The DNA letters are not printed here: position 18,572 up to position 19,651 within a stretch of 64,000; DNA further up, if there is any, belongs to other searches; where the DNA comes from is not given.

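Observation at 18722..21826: Split ComD/ComE-type TPP decarboxylase clustered with an F420-dependent LLM oxidoreductase and a cyclase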

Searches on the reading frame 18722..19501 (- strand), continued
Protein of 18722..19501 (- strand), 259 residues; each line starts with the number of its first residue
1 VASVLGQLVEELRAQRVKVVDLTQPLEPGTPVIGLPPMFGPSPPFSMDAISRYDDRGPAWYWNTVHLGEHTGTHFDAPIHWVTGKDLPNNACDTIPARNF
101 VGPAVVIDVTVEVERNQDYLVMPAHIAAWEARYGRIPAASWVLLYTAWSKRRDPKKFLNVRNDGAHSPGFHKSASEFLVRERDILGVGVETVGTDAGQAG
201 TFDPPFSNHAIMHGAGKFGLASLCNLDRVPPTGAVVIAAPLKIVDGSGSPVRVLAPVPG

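Call 73: search_protein_families(library=pfam, proteins=[L116:1331-2500:+, L116:2454-3680:+, L116:3680-4159:+, L138:1977-2732:+, L138:3678-4955:+, L138:5805-6863:+, L160:1994-3496:+, L160:3540-4937:+, L141:2402-3214:+, L141:1325-2338:+], max_evalue=0.0001)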
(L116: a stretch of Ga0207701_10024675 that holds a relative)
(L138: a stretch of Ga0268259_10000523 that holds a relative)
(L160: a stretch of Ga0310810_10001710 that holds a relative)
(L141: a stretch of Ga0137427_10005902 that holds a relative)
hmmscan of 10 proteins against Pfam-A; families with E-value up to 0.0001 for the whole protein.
L116:1331-2500:+ (389 aa): 4 families
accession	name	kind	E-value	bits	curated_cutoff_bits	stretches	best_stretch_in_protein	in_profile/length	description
PF00441.29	Acyl-CoA_dh_1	-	6.1e-35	121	22.4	1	234-367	1-134/150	Acyl-CoA dehydrogenase, C-terminal domain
PF02771.21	Acyl-CoA_dh_N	-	1.4e-25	90.3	22.9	1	11-118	4-113/113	Acyl-CoA dehydrogenase, N-terminal domain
PF02770.24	Acyl-CoA_dh_M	-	1.2e-21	77.1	33.3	1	123-221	1-96/97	Acyl-CoA dehydrogenase, middle domain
PF08028.16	Acyl-CoA_dh_2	-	1.8e-14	54.6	22.7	1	250-362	2-124/134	Acyl-CoA dehydrogenase, C-terminal domain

L116:2454-3680:+ (408 aa): 1 family
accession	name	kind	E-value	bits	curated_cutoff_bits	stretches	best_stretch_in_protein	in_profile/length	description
PF02515.22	CoA_transf_3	-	1.4e-109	367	23.3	1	20-385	1-366/366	CoA-transferase family III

L116:3680-4159:+ (159 aa): 3 families
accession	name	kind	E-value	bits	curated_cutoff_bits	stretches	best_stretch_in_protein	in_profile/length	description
PF19315.5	MC_hydratase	-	7.5e-24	84.9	26.5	1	9-155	21-169/353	Mesaconyl-CoA hydratase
PF01575.25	MaoC_dehydratas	-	4.5e-23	81.6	27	1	17-130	6-118/123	MaoC like domain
PF13452.11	FAS1_DH_region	-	1.2e-07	32.3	22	1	41-143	26-131/132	FAS1-like, dehydratase domain region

L138:1977-2732:+ (251 aa): 1 family
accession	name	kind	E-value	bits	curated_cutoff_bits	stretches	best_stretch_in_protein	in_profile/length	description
PF03301.18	Trp_dioxygenase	-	2.6e-27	96.5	34.9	2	14-128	13-135/346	Tryptophan 2,3-dioxygenase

L138:3678-4955:+ (425 aa): 7 families
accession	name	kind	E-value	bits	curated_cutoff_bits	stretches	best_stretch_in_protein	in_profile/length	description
PF00891.24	Methyltransf_2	-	1.6e-48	165.3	22.3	1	190-404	1-210/210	O-methyltransferase domain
PF08100.18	Dimerisation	-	3.4e-14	52.9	25.6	1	90-166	9-90/93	O-methyltransferase dimerisation domain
PF13649.12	Methyltransf_25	-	2.3e-08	35.1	27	1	253-348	1-97/97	Methyltransferase domain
PF08242.18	Methyltransf_12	-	1.7e-07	32.3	30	1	254-350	1-98/98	Methyltransferase domain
PF13847.12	Methyltransf_31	-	3.5e-07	30.5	27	1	252-354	6-111/145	Methyltransferase domain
PF08241.18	Methyltransf_11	-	1.2e-05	26.3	21.2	1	254-352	1-95/95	Methyltransferase domain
PF13489.12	Methyltransf_23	-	2.7e-05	24.4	27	1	248-356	21-120/164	Methyltransferase domain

L138:5805-6863:+ (352 aa): 0 families

L160:1994-3496:+ (500 aa): 3 families
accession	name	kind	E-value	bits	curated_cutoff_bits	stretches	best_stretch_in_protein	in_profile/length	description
PF01546.33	Peptidase_M20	-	7.6e-24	85.2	24.6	1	129-488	1-199/206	Peptidase family M20/M25/M40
PF07687.19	M20_dimer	-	2.6e-13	50.3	21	1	251-395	7-105/107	Peptidase dimerisation domain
PF04389.22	Peptidase_M28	-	1.7e-06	28.4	21.3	1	114-202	1-69/193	Peptidase family M28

L160:3540-4937:+ (465 aa): 2 families
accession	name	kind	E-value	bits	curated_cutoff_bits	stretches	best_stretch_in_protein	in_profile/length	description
PF00324.27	AA_permease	-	1.9e-84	284.4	24.6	1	41-402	2-384/470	Amino acid permease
PF13520.12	AA_permease_2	-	5.4e-26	91.9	27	1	40-416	5-391/427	Amino acid permease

L141:2402-3214:+ (270 aa): 4 families
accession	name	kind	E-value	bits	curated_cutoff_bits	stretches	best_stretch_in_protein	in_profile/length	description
PF12146.15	Hydrolase_4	-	8.7e-21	74.7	27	2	74-181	6-117/239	Serine aminopeptidase, S33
PF00561.26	Abhydrolase_1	-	6.9e-13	49.3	25.8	1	74-173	2-102/245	alpha/beta hydrolase fold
PF12697.13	Abhydrolase_6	-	6.4e-09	37.2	26.3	1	85-170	12-90/217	Alpha/beta hydrolase family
PF20408.4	Abhydrolase_11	-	9.3e-05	22.7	27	0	90-250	22-167/193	Alpha/beta hydrolase domain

L141:1325-2338:+ (337 aa): 2 families
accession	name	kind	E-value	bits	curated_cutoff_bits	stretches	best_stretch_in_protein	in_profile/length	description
PF01545.26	Cation_efflux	-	2.4e-45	155.2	26.6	1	49-242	2-198/198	Cation efflux family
PF16916.11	ZT_dimer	-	8.1e-20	71.1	26.7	1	250-323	5-77/78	Dimerisation domain of Zinc Transporter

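Call 74: search_protein_families(library=ncbifam, proteins=[L138:2719-3840:+, L138:5805-6863:+, L138:1977-2732:+, L138:580-1128:+, L138:1392-1871:+, L138:3678-4955:+, L138:6937-7626:-], max_evalue=0.00001)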
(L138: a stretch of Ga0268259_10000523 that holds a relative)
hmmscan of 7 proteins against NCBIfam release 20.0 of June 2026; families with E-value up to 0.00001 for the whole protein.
L138:2719-3840:+ (373 aa): 22 families
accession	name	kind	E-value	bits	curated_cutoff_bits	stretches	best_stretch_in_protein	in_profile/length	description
TIGR01814.1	kynureninase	equivalog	2.4e-28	99.2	246.4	1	8-372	17-398/400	kynureninase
TIGR01979.1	sufS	subfamily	1e-22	80.5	475.1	1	115-325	129-337/403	SufS family cysteine desulfurase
TIGR01977.1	am_tr_V_EF2568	hypoth_equivalog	4.6e-18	65.4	377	1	54-337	46-326/376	cysteine desulfurase family protein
NF040779.1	Sec_lyase_SclA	exception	2e-16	59.9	525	1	98-320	88-307/378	selenocysteine lyase SclA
NF041166.1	f2_encap_cargo1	exception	5.5e-15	55.5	800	1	135-293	377-531/623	family 2A encapsulin nanocompartment cargo protein cysteine desulfurase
TIGR01976.1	am_tr_V_VC1184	hypoth_equivalog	1.9e-14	53.8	352.35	1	56-350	65-367/401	cysteine desulfurase-like protein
NF006791.0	PRK09295.1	equivalog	1.4e-12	47.4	661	1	115-297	134-314/406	cysteine desulfurase SufS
TIGR03301.1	PhnW-AepZ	equivalog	2.4e-11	43.6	360.8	1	143-221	124-202/355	2-aminoethylphosphonate aminotransferase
TIGR04343.1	egtE_PLP_lyase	equivalog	1.8e-10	40.2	400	1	80-229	82-225/370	ergothioneine biosynthesis PLP-dependent enzyme EgtE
NF046070.1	PyrdoxPyrvTramin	equivalog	4.9e-10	38.8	600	1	142-352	128-328/369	pyridoxamine--pyruvate transaminase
NF010006.0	PRK13479.1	equivalog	1.7e-09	37.3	296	1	144-220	129-207/369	2-aminoethylphosphonate--pyruvate transaminase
TIGR02326.1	transamin_PhnW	equivalog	3.2e-09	36.4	400.8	1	152-221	137-206/363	2-aminoethylphosphonate--pyruvate transaminase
TIGR03235.1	DNA_S_dndA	equivalog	8.2e-09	35.2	480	1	88-207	81-201/353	cysteine desulfurase DndA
NF002806.0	PRK02948.1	subfamily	2.5e-08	33.3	304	1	61-222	52-215/381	IscS subfamily cysteine desulfurase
TIGR03402.1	FeS_nifS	equivalog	3.6e-08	32.6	530.75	1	61-218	51-209/379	cysteine desulfurase NifS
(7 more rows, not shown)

L138:5805-6863:+ (352 aa): 0 families

L138:1977-2732:+ (251 aa): 1 family
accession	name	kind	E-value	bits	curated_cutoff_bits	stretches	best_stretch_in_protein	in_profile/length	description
TIGR03036.1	trp_2_3_diox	equivalog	4.4e-35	121.4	390.7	2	15-128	5-116/264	tryptophan 2,3-dioxygenase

L138:580-1128:+ (182 aa): 0 families

L138:1392-1871:+ (159 aa): 0 families

L138:3678-4955:+ (425 aa): 4 families
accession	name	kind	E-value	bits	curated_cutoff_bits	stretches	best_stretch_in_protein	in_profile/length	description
TIGR02716.1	C20_methyl_CrtF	equivalog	3.7e-18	65.6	276.1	1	102-357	6-257/306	bacteriochlorophyllide d C-20 methyltransferase BchU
NF050150.1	RiPP_MTase_ApyS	equivalog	8.2e-09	35.1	400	1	96-308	11-201/323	RiPP biosynthesis methyltransferase ApyS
NF043040.1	corrin_prot_MT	hypoth_equivalog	1.9e-08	34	180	1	239-360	32-155/216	corrinoid protein-associated methyltransferase CpaM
NF053543.1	FlxJ_fam_MTase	equivalog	2.1e-06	26.9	560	1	107-357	34-288/352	FlxJ family methyltransferase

L138:6937-7626:- (229 aa): 3 families
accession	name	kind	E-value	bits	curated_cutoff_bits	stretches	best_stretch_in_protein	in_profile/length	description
TIGR00562.1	proto_IX_ox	equivalog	6.6e-23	81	97.85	1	44-227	274-457/470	protoporphyrinogen oxidase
NF008841.0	PRK11883.1-1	equivalog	4.6e-10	39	517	1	45-191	264-406/453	protoporphyrinogen oxidase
NF008845.0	PRK11883.1-5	equivalog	4e-07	28.7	560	1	44-219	274-446/468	protoporphyrinogen oxidase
